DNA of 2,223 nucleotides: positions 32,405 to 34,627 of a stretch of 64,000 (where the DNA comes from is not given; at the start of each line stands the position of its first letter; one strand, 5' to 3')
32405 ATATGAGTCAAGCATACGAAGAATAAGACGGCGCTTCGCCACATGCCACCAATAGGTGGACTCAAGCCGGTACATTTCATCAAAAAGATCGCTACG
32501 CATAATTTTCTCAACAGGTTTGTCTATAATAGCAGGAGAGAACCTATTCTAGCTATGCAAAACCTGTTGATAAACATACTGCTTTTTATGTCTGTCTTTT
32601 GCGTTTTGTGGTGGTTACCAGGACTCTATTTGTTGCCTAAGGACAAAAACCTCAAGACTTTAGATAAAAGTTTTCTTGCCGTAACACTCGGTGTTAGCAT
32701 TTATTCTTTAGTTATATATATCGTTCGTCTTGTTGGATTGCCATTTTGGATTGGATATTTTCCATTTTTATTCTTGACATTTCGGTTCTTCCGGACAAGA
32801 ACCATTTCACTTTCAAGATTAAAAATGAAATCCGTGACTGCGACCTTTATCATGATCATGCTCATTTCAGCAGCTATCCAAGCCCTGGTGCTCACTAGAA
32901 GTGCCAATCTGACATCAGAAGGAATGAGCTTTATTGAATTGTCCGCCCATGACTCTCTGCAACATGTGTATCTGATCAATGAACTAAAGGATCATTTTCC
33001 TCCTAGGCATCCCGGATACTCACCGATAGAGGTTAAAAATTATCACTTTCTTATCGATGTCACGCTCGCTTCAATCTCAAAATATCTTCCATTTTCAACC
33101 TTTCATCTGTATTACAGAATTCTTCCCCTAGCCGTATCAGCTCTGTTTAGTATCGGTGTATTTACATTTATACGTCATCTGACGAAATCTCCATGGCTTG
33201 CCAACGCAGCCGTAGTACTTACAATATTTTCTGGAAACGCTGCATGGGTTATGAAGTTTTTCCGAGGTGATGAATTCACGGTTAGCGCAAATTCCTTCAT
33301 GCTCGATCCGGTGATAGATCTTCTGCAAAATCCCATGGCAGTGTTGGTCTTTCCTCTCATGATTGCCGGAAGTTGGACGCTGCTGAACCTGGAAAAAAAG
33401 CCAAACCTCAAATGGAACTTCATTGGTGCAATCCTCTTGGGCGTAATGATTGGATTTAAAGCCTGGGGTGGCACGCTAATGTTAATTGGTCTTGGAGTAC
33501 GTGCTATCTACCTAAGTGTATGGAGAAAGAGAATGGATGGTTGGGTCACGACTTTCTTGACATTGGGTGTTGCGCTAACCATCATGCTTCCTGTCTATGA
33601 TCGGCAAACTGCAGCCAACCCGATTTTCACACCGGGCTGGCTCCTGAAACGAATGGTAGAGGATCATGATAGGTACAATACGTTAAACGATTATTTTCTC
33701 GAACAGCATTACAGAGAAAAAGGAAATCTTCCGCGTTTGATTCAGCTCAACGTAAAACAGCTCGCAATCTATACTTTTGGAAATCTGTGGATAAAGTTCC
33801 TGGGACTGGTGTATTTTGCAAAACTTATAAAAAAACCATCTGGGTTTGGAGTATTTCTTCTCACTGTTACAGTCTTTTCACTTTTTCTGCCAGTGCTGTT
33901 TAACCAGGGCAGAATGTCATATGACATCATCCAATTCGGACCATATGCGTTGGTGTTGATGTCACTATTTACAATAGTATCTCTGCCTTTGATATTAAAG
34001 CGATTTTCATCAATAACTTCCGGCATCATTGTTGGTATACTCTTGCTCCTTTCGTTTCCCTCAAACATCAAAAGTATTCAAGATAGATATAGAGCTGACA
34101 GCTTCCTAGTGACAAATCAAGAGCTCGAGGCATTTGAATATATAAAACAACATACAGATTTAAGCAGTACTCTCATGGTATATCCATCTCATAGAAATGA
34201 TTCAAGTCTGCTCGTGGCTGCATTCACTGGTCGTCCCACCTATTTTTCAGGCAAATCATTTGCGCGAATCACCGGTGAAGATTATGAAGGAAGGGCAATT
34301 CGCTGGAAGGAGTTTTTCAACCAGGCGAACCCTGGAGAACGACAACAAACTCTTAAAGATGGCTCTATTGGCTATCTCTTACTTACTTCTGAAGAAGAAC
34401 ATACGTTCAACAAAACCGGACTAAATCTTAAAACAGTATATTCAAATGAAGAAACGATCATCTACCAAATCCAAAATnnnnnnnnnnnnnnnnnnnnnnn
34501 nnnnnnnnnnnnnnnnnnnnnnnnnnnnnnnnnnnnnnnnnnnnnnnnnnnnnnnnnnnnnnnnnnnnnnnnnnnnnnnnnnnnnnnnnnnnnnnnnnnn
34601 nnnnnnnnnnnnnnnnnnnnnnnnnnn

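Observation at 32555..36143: Paralog pair of large membrane proteins with unrecognised '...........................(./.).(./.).' loop signature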

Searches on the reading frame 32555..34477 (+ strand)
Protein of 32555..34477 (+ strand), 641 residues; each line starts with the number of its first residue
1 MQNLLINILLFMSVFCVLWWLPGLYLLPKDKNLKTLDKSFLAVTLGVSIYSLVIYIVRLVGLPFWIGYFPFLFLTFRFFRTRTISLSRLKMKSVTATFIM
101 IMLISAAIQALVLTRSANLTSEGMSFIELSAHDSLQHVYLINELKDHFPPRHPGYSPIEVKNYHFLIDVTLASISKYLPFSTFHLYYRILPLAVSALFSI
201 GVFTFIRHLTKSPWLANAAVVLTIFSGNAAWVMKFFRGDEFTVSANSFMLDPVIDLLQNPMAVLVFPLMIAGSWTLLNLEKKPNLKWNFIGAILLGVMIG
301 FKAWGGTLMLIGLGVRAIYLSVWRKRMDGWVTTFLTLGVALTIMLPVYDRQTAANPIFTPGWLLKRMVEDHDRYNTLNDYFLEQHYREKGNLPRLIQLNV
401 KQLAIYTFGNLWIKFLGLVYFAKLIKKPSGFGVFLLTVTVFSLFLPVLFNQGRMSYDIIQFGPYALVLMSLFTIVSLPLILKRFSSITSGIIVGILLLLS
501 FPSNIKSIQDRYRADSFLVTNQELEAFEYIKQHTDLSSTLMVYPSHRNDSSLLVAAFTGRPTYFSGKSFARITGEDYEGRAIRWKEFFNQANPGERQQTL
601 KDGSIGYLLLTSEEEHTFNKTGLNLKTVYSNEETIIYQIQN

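Call 4: search_protein_families(library=pfam, proteins=[window:32555-34477:+], max_evalue=10)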
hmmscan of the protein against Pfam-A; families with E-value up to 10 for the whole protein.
window:32555-34477:+ (641 aa): 0 families

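Call 5: search_protein_families(library=ncbifam, proteins=[window:32555-34477:+], max_evalue=10)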
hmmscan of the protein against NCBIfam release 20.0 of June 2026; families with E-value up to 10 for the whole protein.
window:32555-34477:+ (641 aa): 1 family
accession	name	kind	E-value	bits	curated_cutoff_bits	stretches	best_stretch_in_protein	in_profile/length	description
NF033632.1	SLATT_4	domain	2.3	8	55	1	181-237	24-78/154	SLATT domain-containing protein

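Call 55: find_homologous_proteins(query=window:32555-34477:+)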
Query window:32555-34477:+ (641 aa): 22 proteins with E <= 0.001 among 8000 candidates.
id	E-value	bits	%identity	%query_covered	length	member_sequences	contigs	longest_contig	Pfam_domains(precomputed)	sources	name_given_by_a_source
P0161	0.0e+0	1410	100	98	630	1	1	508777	-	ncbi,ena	-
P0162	4.4e-226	771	54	99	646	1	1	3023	-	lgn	-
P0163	8.0e-215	733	53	97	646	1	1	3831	-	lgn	-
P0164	9.9e-207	707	51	100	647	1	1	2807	-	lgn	-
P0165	3.2e-201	688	51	99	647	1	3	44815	-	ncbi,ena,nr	ncbi:hypothetical protein IH980_04670 [Patescibacteria group bacterium]|nr:hypothetical protein [Pat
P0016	2.2e-200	686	51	99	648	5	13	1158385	-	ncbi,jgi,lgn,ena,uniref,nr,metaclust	ncbi:MAG: hypothetical protein A2900_03160 [Candidatus Chisholmbacteria bacterium RIFCSPLOWO2_01_FUL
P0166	3.2e-195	669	51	99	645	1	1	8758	-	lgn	-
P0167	8.1e-192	657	50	100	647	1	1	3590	-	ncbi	-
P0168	6.6e-188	645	48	99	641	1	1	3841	-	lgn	-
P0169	1.2e-181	624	48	99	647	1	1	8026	-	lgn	-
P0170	1.4e-181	624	47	100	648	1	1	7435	-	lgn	-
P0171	1.6e-180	620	46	97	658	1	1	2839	-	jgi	jgi:hypothetical protein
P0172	2.2e-179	616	47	97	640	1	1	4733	-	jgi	jgi:hypothetical protein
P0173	9.2e-173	594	46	100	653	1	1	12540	-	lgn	-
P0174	4.9e-163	562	42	99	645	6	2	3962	-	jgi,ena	-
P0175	4.6e-128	447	39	97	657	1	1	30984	-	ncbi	-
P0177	4.1e-96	341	32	98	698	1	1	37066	-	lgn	-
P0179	1.3e-13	69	23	87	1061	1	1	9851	PF12979.14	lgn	-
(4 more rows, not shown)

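Call 57: find_encoding_contigs(protein=P0177, flank=8000, max_places=2)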
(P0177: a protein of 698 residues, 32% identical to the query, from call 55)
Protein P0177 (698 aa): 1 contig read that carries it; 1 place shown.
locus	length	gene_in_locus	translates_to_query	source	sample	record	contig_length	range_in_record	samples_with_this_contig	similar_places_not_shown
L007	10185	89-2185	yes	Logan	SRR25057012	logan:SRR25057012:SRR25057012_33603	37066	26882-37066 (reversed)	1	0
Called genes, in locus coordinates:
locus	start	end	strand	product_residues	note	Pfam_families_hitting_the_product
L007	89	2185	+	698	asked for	-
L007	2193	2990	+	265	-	PF00535:Glycos_transf_2, PF10111:Glyco_tranf_2_2 (weak)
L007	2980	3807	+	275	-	PF13489:Methyltransf_23, PF08241:Methyltransf_11, PF13649:Methyltransf_25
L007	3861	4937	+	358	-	PF00534:Glycos_transf_1, PF13692:Glyco_trans_1_4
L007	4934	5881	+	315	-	PF00535:Glycos_transf_2, PF10111:Glyco_tranf_2_2 (faint), PF13641:Glyco_tranf_2_3, PF13632:Glyco_trans_2_3 (weak)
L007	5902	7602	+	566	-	PF13231:PMT_2 (weak)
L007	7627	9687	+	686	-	PF00535:Glycos_transf_2, PF10111:Glyco_tranf_2_2, PF13641:Glyco_tranf_2_3 (faint)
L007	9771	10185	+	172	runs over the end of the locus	PF00149:Metallophos, PF12850:Metallophos_2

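Call 58: find_encoding_contigs(protein=P0175, flank=8000, max_places=2)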
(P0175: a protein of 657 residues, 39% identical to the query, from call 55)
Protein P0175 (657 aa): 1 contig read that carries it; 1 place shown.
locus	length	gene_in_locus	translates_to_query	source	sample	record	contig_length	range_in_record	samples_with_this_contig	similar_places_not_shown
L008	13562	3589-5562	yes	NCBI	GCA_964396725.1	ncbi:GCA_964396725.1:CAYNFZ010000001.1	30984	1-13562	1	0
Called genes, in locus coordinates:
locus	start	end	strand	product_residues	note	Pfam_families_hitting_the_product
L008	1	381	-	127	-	?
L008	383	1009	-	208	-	-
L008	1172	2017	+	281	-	PF00535:Glycos_transf_2, PF13641:Glyco_tranf_2_3, PF13632:Glyco_trans_2_3 (weak)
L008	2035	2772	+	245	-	PF00535:Glycos_transf_2, PF10111:Glyco_tranf_2_2 (weak), PF13641:Glyco_tranf_2_3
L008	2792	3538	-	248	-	PF05148:Methyltransf_8 (weak), PF13489:Methyltransf_23, PF07021:MetW (weak), PF13847:Methyltransf_31, PF08241:Methyltransf_11, PF08242:Methyltransf_12, PF13649:Methyltransf_25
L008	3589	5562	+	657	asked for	-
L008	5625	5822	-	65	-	-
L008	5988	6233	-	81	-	-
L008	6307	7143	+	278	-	PF13489:Methyltransf_23, PF13847:Methyltransf_31, PF08241:Methyltransf_11, PF08242:Methyltransf_12, PF13649:Methyltransf_25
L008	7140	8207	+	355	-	PF13439:Glyco_transf_4 (weak), PF00534:Glycos_transf_1, PF13692:Glyco_trans_1_4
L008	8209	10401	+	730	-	PF09586:YfhO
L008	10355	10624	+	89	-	-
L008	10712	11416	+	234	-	PF13641:Glyco_tranf_2_3, PF13632:Glyco_trans_2_3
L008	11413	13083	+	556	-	PF13231:PMT_2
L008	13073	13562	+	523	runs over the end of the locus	PF13231:PMT_2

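Call 74: find_encoding_contigs(protein=P0179, flank=8000, max_places=2)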
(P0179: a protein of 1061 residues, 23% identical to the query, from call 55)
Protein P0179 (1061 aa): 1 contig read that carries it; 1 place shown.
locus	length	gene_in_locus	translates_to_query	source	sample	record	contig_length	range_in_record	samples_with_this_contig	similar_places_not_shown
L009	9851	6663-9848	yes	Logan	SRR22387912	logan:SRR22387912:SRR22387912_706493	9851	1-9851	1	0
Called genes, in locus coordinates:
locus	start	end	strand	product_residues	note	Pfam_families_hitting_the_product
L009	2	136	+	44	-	?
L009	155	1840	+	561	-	-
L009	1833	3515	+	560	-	PF10131:PTPS_related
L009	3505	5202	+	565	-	PF10131:PTPS_related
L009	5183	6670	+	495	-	PF01943:Polysacc_synt, PF13440:Polysacc_synt_3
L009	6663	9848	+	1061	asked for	PF12979:DUF3863 (weak)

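Call 78: predict_structure(alignment_id=A5)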
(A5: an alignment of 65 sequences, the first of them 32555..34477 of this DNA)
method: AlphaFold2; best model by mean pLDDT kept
length: 641 residues; sequences in the alignment: 65
mean_pLDDT: 96.2   pTM: 0.94
mean pLDDT of the five models: 96.2, 96.0, 95.6, 95.5, 95.5
residues with pLDDT >= 90: 617; 70-90: 24; 50-70: 0; < 50: 0
segments of 3 or more residues with pLDDT < 50: none
pLDDT, mean of each block of 10 residues (from residue 1): 91 97 96 94 98 98 98 97 80 94 95 94 95 96 97 97 97 96 96 97 98 97 96 94 95 93 97 98 96 98 97 98 98 98 97 94 97 96 98 98 98 97 98 98 97 93 98 98 96 96 92 94 98 97 96 98 97 96 96 95 97 95 97 98 78
secondary structure, 60 per line:
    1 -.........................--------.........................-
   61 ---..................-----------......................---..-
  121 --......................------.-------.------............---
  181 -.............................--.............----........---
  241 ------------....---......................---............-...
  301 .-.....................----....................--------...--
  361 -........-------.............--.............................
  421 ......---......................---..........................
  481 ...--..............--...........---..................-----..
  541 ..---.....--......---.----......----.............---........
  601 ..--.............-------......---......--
elements in order: H2-26 H35-59 H64-81 H93-114 E123-127 H128-144 H166-177 H182-210 H213-225 H230-237 H253-256 H260-281 H285-296 H298-301 H303-323 H328-347 E356-358 H362-369 H377-389 H392-426 H430-448 E449-451 H455-483 H486-499 H502-512 E516-520 H521-533 E539-542 H546-550 H553-558 H567-572 H577-589 H593-602 E605-611 H612-617 E625-630 E634-639

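Call 80: fold_search(model_id=the predicted structure, library=pdb)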
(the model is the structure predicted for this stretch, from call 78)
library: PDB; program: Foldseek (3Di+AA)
matches with E <= 10: 380; with E <= 0.001: 22
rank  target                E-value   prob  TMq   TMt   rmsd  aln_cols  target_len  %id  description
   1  9n9j_I                1.3e-08  1.00  0.46  0.43  13.8       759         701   10  Structure of a GRP94 folding intermediate engaged with a CCDC134- and FKBP11-bound secretory translocon (released 2025-11-19)
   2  7e9s_A                2.0e-08  1.00  0.46  0.35  15.0       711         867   12  Archaeal oligosaccharyltransferase AglB from Archaeoglobus fulgidus in complex with an inhibitory peptide and a dolich (released 2021-09-08)
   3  8b6l_I                2.7e-08  1.00  0.47  0.45  13.4       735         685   11  Subtomogram average of the human Sec61-TRAP-OSTA-translocon (released 2022-12-07)
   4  8pn9_A                3.0e-08  1.00  0.49  0.48  13.4       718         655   10  Structure of human oligosaccharyltransferase OST-A complex bound to NGI-1 (released 2024-05-08)
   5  6ftg_5                3.5e-08  1.00  0.45  0.45  13.9       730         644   11  Subtomogram average of OST-containing ribosome-translocon complexes from canine rough microsomal membranes (released 2018-03-21)
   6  3wak                  4.2e-08  1.00  0.45  0.35  15.3       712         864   11  Crystal structure of the Archaeoglobus fulgidus oligosaccharyltransferase (O29867_ARCFU) in the apo form (released 2013-10-30)
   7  7zlh_A                4.6e-08  1.00  0.45  0.44  11.8       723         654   11  Cryo-EM structure of C-mannosyltransferase CeDPY19, in apo state, bound to CMT2-Fab and anti-Fab nanobody (released 2023-01-11)
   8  6ezn_F                8.3e-08  1.00  0.47  0.47  13.1       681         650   11  Cryo-EM structure of the yeast oligosaccharyltransferase (OST) complex (released 2018-01-17)
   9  3waj                  9.9e-08  1.00  0.48  0.40  14.5       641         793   13  Crystal structure of the Archaeoglobus fulgidus oligosaccharyltransferase (O29867_ARCFU) complex with Zn and sulfate (released 2013-10-30)
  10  7zli_A                1.0e-07  1.00  0.47  0.46  12.6       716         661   10  Cryo-EM structure of C-mannosyltransferase CeDPY19, in complex with Dol25-P-Man and bound to CMT2-Fab and anti-Fab nan (released 2023-01-11)
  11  6s7t_A                1.1e-07  1.00  0.45  0.41  14.2       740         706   10  Cryo-EM structure of human oligosaccharyltransferase complex OST-B (released 2019-12-18)
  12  6s7o_A                1.2e-07  1.00  0.49  0.49  13.4       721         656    9  Cryo-EM structure of human oligosaccharyltransferase complex OST-A (released 2019-12-18)
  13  7zlg_A                1.2e-07  1.00  0.44  0.43  14.9       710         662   10  Cryo-EM structure of C-mannosyltransferase CeDPY19, in complex with acceptor peptide and bound to CMT2-Fab and anti-Fa (released 2023-01-11)
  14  8agc_A                1.3e-07  1.00  0.45  0.42  13.3       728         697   11  Structure of yeast oligosaccharylransferase complex with lipid-linked oligosaccharide and non-acceptor peptide bound (released 2022-12-07)
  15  8age_A                1.6e-07  1.00  0.48  0.47  12.8       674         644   10  Structure of yeast oligosaccharylransferase complex with acceptor peptide bound (released 2022-12-07)
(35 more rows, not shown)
